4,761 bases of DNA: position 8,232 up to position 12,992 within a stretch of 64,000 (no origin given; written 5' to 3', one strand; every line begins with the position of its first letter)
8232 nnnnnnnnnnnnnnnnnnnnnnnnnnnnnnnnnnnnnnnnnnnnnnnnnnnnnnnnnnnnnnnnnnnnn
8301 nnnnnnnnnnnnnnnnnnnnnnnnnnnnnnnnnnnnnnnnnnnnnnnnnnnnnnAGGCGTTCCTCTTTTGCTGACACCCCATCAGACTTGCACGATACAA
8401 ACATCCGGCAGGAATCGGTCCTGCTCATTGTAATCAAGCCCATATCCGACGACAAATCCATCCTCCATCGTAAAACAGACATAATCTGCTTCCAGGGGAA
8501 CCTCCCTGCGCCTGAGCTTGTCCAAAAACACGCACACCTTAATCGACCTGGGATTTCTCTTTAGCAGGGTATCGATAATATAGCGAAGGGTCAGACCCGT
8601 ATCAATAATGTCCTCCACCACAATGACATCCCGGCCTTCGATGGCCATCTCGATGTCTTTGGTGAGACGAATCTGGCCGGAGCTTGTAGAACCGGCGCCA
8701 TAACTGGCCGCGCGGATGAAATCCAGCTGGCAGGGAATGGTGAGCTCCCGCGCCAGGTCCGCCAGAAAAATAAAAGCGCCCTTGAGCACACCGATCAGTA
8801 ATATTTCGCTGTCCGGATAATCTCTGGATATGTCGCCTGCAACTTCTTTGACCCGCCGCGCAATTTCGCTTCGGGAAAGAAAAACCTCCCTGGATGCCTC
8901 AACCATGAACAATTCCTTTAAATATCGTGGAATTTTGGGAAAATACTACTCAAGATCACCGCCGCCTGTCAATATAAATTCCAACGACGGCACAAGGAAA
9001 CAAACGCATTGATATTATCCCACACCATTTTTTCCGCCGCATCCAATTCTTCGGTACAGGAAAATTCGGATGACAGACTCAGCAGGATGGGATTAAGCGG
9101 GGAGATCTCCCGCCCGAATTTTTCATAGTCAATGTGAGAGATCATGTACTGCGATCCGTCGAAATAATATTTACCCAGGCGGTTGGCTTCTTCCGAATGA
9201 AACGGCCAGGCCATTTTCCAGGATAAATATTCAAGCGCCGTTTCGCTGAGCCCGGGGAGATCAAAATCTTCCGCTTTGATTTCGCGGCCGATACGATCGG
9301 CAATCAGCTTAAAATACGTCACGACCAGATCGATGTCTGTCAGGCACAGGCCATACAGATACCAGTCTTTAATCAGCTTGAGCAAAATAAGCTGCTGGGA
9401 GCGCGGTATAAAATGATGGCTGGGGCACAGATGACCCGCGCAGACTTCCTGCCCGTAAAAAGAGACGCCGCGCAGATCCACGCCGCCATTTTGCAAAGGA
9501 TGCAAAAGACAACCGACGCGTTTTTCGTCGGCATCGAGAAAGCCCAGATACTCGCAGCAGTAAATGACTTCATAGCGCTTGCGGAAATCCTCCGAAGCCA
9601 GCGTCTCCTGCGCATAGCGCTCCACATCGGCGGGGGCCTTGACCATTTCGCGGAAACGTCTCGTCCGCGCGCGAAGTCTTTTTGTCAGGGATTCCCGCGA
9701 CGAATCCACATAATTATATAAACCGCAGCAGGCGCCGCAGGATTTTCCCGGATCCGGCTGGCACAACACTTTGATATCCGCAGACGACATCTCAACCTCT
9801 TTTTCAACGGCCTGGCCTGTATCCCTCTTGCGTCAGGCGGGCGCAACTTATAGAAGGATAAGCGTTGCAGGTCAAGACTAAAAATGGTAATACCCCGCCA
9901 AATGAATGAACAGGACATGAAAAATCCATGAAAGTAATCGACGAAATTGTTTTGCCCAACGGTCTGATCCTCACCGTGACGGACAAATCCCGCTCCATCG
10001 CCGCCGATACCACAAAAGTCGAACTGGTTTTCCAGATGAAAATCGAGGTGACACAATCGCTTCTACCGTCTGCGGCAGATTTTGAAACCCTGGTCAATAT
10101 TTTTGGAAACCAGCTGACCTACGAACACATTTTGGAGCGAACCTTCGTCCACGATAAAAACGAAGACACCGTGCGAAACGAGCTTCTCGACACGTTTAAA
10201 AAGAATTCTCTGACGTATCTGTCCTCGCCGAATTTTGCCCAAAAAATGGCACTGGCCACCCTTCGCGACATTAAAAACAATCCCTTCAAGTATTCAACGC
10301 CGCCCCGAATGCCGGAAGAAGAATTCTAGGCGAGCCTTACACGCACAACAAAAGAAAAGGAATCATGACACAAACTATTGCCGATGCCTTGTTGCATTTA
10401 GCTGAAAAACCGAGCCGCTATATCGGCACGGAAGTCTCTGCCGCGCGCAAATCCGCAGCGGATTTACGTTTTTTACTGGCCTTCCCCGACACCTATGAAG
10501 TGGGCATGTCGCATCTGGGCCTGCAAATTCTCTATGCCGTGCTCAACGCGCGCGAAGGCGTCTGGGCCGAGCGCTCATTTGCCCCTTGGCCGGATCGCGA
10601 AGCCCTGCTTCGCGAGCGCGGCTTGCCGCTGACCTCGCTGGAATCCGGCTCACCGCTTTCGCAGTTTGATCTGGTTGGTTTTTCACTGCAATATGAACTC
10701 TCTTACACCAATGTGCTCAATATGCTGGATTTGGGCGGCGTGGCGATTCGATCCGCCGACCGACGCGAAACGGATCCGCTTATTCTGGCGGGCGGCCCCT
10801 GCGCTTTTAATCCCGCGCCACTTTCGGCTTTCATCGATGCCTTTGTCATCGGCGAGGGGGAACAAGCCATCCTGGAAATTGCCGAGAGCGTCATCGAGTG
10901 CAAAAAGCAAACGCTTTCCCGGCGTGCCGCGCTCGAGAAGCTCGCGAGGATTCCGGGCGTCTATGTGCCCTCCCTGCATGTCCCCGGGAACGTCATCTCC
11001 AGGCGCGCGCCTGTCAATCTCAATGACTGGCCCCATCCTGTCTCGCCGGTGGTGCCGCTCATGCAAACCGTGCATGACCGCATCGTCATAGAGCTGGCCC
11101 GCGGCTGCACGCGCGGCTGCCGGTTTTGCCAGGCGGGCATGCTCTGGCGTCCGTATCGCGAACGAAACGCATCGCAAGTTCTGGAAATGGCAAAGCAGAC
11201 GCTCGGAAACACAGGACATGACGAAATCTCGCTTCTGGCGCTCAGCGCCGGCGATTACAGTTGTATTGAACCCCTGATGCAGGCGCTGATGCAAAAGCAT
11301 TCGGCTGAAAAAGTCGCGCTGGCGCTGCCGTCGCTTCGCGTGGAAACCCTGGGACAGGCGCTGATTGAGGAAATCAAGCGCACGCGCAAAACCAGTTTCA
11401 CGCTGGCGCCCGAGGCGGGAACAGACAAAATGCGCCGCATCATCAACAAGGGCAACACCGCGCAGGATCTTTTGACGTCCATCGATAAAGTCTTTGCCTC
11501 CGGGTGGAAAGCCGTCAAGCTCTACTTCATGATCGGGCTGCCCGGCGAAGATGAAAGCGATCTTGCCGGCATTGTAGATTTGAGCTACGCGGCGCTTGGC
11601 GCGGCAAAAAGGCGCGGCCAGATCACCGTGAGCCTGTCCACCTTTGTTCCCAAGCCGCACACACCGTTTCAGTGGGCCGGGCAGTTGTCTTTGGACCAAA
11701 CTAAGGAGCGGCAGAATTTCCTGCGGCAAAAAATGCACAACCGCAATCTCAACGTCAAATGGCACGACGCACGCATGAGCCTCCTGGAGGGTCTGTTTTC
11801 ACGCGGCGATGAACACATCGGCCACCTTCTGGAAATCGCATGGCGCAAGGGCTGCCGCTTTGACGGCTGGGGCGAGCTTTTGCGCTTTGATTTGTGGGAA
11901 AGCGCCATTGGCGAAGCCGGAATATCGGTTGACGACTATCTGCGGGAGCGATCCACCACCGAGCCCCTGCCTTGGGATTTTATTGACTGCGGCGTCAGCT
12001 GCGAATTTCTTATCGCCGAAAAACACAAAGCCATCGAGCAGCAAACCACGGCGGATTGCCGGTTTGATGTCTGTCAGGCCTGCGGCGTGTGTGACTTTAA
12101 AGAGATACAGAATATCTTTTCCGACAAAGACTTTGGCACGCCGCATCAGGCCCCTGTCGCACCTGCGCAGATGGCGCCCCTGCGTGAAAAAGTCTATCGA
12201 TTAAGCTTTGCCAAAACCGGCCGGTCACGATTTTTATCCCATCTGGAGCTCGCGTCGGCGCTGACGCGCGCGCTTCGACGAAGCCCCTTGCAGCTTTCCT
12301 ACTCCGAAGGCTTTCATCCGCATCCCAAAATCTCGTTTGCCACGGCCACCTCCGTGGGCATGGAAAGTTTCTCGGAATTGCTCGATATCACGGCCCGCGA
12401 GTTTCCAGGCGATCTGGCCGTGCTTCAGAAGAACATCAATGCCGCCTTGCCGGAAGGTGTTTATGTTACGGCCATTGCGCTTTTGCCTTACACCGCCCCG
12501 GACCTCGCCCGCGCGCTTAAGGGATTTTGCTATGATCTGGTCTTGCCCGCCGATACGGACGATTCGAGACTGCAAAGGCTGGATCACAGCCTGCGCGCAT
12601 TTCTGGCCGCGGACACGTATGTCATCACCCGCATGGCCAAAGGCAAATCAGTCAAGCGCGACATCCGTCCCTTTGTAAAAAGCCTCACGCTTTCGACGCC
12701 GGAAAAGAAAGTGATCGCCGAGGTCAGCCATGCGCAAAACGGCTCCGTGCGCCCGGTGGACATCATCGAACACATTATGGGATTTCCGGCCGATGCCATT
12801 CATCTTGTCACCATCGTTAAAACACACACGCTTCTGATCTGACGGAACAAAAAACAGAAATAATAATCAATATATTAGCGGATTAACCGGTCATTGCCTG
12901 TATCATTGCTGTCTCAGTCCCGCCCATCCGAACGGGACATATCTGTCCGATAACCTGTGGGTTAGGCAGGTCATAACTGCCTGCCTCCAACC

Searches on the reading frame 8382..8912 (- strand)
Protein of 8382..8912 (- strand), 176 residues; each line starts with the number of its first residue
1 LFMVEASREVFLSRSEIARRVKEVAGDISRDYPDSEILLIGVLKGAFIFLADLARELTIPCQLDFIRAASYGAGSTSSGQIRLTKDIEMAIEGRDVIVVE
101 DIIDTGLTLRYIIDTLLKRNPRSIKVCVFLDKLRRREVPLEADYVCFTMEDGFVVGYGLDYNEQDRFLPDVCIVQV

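Call 17: search_protein_families(library=pfam, proteins=[window:8382-8912:-], max_evalue=0.001)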
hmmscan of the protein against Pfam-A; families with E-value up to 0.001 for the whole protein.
window:8382-8912:- (176 aa): 1 family
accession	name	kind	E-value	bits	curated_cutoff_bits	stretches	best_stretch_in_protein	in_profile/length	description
PF00156.33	Pribosyltran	-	5.8e-34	117.1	26.3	1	15-161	9-157/158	Phosphoribosyl transferase domain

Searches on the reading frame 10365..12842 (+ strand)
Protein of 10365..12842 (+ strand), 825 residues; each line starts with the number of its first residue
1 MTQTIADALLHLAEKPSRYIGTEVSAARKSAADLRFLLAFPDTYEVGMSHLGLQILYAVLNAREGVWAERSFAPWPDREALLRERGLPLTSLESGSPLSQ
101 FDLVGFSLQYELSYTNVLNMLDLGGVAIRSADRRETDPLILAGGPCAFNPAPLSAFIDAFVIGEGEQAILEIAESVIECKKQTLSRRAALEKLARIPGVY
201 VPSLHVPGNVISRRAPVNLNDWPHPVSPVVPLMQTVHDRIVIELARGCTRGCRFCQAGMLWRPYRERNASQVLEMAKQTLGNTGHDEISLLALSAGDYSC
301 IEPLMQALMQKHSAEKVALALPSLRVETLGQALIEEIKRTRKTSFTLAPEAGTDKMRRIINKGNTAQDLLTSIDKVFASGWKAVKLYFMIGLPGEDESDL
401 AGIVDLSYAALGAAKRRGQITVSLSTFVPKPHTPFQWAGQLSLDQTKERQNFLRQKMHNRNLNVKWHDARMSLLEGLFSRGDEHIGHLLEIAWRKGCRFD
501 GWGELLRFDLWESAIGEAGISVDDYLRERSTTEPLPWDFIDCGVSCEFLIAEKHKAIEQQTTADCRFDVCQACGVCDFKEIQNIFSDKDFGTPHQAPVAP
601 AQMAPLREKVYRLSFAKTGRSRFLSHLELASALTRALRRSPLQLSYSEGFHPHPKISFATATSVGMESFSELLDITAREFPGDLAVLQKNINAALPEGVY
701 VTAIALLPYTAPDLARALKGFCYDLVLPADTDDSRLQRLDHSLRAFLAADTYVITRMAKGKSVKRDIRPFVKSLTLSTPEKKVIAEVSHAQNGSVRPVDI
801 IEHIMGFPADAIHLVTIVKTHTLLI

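Call 17: search_protein_families(library=pfam, proteins=[window:10365-12842:+], max_evalue=0.001)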
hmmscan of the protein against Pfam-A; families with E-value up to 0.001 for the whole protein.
window:10365-12842:+ (825 aa): 4 families
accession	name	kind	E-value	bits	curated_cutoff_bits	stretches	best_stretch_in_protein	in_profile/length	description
PF19864.5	Radical_SAM_N2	-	1.2e-62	210.3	29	1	52-202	1-151/151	Radical SAM proteins, N-terminal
PF10105.14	DUF2344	-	1.3e-40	139.6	23.8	1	611-797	2-176/176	Uncharacterized protein conserved in bacteria (DUF2344)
PF04055.27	Radical_SAM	-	7.3e-19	69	29.5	1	242-406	1-165/166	Radical SAM superfamily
PF02310.24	B12-binding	-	0.0003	21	32.1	1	100-172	51-120/121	B12 binding domain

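Call 48: list_cluster_members(proteins=[L019:6028-8496:+, L019:10790-12256:+, window:10365-12839:+, window:24916-25929:+, window:25929-27071:+, L039:7287-9755:+, window:13128-14513:+, window:18598-19818:+])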
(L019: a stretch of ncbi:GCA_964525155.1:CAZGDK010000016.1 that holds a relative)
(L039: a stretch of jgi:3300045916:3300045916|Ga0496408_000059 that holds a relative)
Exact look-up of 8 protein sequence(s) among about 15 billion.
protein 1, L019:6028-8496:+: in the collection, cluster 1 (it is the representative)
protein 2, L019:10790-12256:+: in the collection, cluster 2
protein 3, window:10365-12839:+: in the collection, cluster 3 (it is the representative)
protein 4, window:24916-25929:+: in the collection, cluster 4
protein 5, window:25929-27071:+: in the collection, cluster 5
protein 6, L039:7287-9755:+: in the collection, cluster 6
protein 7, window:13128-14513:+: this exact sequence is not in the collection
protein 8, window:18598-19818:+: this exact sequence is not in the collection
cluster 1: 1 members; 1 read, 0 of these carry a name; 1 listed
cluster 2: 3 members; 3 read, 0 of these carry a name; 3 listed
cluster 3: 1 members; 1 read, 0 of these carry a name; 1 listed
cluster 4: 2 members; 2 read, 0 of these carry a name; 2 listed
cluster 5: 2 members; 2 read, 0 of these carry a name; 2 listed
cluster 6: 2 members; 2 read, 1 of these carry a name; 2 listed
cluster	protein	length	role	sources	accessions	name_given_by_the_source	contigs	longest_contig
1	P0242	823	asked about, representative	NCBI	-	-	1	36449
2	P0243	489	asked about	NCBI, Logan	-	-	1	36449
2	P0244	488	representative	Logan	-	-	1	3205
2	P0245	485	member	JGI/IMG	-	-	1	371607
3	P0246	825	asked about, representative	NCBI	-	-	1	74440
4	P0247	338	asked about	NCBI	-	-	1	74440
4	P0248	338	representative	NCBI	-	-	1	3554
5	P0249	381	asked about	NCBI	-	-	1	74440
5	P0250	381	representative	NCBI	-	-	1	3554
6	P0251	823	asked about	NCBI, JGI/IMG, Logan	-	radical SAM family uncharacterized protein/radical SAM-linked protein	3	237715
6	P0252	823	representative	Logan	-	-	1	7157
